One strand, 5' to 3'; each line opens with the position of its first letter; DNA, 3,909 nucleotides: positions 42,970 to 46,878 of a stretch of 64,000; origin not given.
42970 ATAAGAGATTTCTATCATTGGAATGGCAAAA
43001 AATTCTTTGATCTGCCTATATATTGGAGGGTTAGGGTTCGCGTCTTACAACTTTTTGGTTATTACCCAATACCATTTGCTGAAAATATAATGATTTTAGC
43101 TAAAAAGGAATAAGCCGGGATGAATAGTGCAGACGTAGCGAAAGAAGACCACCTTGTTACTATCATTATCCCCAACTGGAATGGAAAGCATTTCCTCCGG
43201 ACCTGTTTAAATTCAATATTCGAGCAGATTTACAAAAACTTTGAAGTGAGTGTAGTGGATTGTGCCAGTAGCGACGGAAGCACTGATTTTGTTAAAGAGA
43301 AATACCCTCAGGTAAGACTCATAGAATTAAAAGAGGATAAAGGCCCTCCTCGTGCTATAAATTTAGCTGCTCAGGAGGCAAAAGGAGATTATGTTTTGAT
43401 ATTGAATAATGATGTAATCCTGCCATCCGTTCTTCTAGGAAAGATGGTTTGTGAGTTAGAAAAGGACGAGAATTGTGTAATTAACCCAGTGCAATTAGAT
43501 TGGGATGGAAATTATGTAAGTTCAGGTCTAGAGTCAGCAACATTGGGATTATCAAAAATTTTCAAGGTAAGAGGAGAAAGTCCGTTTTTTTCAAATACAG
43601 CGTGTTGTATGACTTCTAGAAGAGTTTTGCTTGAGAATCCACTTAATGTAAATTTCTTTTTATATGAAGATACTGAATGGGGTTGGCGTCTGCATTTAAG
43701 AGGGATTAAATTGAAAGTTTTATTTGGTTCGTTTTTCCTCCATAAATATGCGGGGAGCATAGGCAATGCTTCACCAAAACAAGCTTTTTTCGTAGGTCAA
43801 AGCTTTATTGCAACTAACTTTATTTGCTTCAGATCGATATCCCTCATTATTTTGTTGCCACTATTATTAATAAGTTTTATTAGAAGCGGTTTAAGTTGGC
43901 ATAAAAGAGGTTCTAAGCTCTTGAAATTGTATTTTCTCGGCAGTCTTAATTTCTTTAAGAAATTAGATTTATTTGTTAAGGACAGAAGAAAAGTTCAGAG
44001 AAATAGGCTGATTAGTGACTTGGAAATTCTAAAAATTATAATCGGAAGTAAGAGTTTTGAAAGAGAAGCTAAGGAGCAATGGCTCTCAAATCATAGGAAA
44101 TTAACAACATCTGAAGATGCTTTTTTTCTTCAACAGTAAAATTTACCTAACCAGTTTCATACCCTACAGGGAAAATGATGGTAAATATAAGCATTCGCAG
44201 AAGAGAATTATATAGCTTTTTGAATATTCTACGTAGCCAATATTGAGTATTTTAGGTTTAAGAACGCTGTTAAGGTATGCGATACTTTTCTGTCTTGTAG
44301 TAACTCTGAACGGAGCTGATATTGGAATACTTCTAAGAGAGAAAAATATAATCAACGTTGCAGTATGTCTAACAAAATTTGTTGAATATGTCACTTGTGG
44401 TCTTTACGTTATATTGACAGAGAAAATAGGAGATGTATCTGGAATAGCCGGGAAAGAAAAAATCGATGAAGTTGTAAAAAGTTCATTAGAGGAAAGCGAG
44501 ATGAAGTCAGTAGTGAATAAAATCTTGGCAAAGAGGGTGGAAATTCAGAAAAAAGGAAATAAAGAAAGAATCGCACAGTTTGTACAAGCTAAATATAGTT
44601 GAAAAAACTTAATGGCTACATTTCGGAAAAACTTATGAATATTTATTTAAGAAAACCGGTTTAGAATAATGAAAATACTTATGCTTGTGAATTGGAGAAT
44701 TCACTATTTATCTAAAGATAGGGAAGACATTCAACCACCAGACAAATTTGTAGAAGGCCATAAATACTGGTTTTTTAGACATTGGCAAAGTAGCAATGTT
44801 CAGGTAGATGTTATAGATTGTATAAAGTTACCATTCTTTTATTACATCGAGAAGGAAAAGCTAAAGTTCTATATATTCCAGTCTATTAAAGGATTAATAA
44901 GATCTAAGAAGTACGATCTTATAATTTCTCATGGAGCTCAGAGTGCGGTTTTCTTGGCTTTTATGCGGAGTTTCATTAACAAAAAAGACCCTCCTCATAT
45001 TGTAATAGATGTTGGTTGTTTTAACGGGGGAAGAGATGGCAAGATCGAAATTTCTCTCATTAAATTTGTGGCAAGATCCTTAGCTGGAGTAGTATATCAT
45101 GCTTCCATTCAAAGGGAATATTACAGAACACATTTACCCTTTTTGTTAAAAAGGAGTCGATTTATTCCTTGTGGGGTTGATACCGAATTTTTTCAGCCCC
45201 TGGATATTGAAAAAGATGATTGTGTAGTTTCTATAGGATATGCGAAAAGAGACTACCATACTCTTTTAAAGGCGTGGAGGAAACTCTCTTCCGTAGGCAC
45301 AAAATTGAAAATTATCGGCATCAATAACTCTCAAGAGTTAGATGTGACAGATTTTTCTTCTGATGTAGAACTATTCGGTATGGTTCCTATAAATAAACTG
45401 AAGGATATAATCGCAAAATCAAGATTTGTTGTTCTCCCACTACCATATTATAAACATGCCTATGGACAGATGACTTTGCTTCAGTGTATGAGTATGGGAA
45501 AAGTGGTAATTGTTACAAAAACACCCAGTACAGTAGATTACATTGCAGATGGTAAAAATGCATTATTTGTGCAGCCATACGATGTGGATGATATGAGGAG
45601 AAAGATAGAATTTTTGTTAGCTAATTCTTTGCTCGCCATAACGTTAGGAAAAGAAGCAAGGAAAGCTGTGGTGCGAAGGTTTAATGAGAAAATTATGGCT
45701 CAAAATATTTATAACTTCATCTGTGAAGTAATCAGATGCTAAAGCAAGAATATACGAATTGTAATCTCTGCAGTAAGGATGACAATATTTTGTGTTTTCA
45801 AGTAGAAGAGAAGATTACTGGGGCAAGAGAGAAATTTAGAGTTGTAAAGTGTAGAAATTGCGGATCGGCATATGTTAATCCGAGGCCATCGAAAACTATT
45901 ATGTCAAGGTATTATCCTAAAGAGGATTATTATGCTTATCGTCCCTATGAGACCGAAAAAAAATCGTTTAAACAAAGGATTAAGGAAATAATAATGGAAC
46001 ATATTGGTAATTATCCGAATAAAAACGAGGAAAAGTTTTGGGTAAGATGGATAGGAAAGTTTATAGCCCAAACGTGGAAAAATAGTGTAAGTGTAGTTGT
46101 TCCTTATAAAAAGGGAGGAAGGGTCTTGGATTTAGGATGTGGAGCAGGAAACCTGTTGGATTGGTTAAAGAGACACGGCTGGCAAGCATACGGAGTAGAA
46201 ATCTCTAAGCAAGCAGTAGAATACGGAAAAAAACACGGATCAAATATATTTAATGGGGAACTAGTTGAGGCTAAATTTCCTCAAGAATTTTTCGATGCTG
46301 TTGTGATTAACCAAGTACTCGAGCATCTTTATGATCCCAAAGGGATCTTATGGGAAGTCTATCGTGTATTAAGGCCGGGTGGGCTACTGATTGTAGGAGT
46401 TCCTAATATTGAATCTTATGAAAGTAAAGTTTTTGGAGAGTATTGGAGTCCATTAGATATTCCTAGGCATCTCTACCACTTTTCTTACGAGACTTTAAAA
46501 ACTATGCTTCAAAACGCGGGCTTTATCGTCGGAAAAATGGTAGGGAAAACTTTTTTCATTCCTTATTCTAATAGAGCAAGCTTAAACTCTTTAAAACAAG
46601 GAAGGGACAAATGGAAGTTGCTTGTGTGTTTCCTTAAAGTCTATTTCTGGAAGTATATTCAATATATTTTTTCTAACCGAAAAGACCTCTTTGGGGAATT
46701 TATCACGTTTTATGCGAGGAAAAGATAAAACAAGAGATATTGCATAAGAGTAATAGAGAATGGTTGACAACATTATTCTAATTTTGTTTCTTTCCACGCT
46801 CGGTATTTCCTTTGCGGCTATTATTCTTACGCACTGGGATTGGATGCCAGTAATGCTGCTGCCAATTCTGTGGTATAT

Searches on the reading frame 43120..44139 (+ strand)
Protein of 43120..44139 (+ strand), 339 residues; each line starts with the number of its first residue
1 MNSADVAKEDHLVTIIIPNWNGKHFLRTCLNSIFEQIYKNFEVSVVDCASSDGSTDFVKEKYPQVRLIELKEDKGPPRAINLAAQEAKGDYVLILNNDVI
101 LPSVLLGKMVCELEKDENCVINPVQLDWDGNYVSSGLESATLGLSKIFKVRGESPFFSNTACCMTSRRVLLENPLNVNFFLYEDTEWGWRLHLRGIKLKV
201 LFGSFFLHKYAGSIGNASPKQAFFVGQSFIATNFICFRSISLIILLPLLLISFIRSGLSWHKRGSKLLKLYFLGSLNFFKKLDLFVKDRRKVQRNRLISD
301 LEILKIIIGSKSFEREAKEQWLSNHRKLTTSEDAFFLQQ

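Call 16: search_protein_families(library=pfam, proteins=[window:43120-44139:+], max_evalue=0.00001)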
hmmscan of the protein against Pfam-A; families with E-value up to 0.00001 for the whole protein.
window:43120-44139:+ (339 aa): 2 families
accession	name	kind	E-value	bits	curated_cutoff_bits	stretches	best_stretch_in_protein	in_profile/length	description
PF00535.33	Glycos_transf_2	-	5.1e-24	85.5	23.3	1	14-170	1-164/168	Glycosyl transferase family 2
PF13641.12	Glyco_tranf_2_3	-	5.9e-11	43.2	27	1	13-203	3-206/230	Glycosyltransferase like family 2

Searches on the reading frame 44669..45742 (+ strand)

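Call 16: search_protein_families(library=pfam, proteins=[window:44669-45742:+], max_evalue=0.00001)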
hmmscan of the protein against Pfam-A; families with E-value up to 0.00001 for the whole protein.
window:44669-45742:+ (357 aa): 3 families
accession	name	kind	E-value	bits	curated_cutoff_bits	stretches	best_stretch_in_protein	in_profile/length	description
PF13692.12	Glyco_trans_1_4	-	1.5e-15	58.2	27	1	194-319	15-142/142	Glycosyl transferases group 1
PF00534.26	Glycos_transf_1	-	2.6e-14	53.6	26.4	1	175-332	6-171/172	Glycosyl transferases group 1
PF13439.12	Glyco_transf_4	-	4.5e-07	30.5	28.5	1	44-173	33-169/170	Glycosyltransferase Family 4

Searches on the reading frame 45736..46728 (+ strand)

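Call 16: search_protein_families(library=pfam, proteins=[window:45736-46728:+], max_evalue=0.00001)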
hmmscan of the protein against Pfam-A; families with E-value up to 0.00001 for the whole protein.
window:45736-46728:+ (330 aa): 7 families
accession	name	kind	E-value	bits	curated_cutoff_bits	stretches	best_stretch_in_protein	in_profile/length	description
PF13489.12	Methyltransf_23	-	2.3e-27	96.2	27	1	120-263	15-159/164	Methyltransferase domain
PF08241.18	Methyltransf_11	-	4.1e-22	79.1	21.2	1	131-220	1-95/95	Methyltransferase domain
PF07021.18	MetW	-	9.7e-17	61.7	21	1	125-227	12-114/193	Methionine biosynthesis protein MetW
PF13649.12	Methyltransf_25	-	1.2e-16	61.7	27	1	130-216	1-97/97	Methyltransferase domain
PF08242.18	Methyltransf_12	-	3e-16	60.4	30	1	131-218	1-98/98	Methyltransferase domain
PF13847.12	Methyltransf_31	-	8.3e-15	55.2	27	1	125-224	2-113/145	Methyltransferase domain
PF01209.24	Ubie_methyltran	-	1.4e-08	34.8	20.1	1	110-220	31-151/233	ubiE/COQ5 methyltransferase family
